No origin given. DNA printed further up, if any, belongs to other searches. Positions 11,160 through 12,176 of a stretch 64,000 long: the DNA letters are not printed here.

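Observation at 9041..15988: Four-gene operon: 1321-aa Ser/Thr kinase-STAND NTPase-TPR protein with a secreted unknown protein, a TPR protein and a DUF2142-like membrane protein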

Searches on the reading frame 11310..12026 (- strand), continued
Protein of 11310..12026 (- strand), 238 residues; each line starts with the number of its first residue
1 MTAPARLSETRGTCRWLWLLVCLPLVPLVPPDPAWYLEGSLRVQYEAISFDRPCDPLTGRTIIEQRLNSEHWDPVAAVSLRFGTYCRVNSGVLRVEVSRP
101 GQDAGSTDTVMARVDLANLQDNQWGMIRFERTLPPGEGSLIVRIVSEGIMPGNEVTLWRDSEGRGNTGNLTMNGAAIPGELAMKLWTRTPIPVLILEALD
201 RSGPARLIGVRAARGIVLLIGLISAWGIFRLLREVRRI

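Call 66: find_encoding_contigs(protein=P0286, flank=6000, max_places=2)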
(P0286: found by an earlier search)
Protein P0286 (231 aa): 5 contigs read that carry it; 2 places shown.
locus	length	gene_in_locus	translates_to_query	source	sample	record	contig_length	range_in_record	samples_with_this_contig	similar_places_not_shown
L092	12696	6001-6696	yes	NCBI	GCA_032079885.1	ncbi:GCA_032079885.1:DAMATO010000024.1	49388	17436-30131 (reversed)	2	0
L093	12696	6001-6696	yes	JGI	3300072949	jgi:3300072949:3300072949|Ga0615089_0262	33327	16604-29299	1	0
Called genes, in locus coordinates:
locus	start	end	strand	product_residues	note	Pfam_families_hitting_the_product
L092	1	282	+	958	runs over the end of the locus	PF00535:Glycos_transf_2, PF13641:Glyco_tranf_2_3, PF00534:Glycos_transf_1, PF13692:Glyco_trans_1_4, PF13524:Glyco_trans_1_2 (faint)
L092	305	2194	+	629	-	PF05045:RgpF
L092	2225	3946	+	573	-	PF21912:Glyco_transf_99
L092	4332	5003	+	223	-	PF02348:CTP_transf_3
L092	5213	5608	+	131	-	PF02371:Transposase_20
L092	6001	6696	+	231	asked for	-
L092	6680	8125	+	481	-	-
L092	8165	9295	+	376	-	PF01266:DAO, PF13450:NAD_binding_8 (faint)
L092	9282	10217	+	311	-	PF00535:Glycos_transf_2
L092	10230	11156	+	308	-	-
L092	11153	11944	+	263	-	PF01261:AP_endonuc_2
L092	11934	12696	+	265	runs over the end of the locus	PF00535:Glycos_transf_2 (weak)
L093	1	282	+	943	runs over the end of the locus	PF00535:Glycos_transf_2, PF13641:Glyco_tranf_2_3, PF00534:Glycos_transf_1, PF13692:Glyco_trans_1_4, PF13524:Glyco_trans_1_2 (faint)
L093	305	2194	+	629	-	PF05045:RgpF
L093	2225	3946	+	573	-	PF21912:Glyco_transf_99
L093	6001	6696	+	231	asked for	-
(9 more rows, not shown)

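Call 76: search_solved_structures(query=A4, max_evalue=1)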
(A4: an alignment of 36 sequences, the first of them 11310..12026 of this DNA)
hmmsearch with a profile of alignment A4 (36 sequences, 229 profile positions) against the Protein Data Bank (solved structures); distinct sequences matched with E-value up to 1: 1.
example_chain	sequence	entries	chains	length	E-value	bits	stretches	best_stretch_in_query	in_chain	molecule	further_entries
2kvt_A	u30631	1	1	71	0.42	12.8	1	134-163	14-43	Uncharacterized protein yaiA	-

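Call 78: search_protein_families(library=ncbifam, proteins=[window:11310-12026:-], max_evalue=0.001)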
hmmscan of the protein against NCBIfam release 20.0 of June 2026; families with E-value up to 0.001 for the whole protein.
window:11310-12026:- (238 aa): 0 families

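Call 79: find_related_loci(query=A3, collection=metagenome_contigs, flank=9000)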
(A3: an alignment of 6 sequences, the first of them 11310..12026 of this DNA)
Query A3 (238 aa) in metagenome_contigs; peptide patterns used: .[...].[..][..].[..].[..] (x = any residue, [..] = any of these).
46 stretches matched a pattern; 1 encode a relative of the query (tblastn E <= 1e-3); 1 distinct loci.
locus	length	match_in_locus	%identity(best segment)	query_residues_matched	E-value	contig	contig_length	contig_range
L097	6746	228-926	59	1-238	8e-91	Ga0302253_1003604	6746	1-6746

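Call 84: list_cluster_members(proteins=[P0168, P0178, P0239, P0215, P0222, P0175, P0233, P0194, P0245, P0277])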
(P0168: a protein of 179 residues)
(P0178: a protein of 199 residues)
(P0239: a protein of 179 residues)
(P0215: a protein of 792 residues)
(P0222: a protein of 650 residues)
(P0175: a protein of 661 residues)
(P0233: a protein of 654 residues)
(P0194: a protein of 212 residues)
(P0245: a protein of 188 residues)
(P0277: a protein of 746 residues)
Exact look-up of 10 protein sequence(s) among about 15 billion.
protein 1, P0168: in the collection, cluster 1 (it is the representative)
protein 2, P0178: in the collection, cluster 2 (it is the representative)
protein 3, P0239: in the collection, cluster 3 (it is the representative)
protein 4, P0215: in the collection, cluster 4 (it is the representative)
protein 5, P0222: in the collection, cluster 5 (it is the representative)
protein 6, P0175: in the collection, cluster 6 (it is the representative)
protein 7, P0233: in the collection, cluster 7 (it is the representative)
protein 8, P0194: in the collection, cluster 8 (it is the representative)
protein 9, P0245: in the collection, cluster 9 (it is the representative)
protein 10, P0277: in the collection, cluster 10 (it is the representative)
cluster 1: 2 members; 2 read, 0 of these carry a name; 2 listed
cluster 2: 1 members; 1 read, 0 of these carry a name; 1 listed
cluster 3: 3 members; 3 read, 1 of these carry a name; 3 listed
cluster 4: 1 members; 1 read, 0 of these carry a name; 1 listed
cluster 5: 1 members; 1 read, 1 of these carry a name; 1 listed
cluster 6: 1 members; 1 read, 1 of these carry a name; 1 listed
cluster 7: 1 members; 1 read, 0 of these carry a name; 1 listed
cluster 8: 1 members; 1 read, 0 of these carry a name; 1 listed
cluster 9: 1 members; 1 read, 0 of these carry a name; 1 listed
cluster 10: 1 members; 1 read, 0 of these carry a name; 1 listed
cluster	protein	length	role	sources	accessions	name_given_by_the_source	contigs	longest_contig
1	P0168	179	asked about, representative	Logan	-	-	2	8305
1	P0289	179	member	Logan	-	-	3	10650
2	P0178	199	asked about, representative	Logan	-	-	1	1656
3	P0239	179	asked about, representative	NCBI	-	-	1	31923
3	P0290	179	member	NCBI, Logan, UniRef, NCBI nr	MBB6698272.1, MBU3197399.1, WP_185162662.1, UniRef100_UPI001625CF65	hypothetical protein [Clostridium algidicarnis] | hypothetical protein n=1 Tax=Clostridium algidicarnis TaxID=37659 RepID=UPI001625CF65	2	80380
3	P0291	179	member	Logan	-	-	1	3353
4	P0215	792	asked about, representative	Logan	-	-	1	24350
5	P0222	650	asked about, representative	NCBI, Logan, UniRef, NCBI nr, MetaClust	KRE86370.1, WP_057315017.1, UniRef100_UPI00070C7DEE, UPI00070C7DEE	hypothetical protein ASG89_10155 [Paenibacillus sp. Soil766] | hypothetical protein n=1 Tax=Paenibacillus sp. Soil766 TaxID=1736404 RepID=UPI00070C7DEE | hypothetical protein [Paenibacillus sp. Soil766]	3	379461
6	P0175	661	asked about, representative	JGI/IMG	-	uncharacterized membrane protein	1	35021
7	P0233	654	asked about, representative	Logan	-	-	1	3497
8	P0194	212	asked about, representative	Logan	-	-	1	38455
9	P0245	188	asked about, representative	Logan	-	-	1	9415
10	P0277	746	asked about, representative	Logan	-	-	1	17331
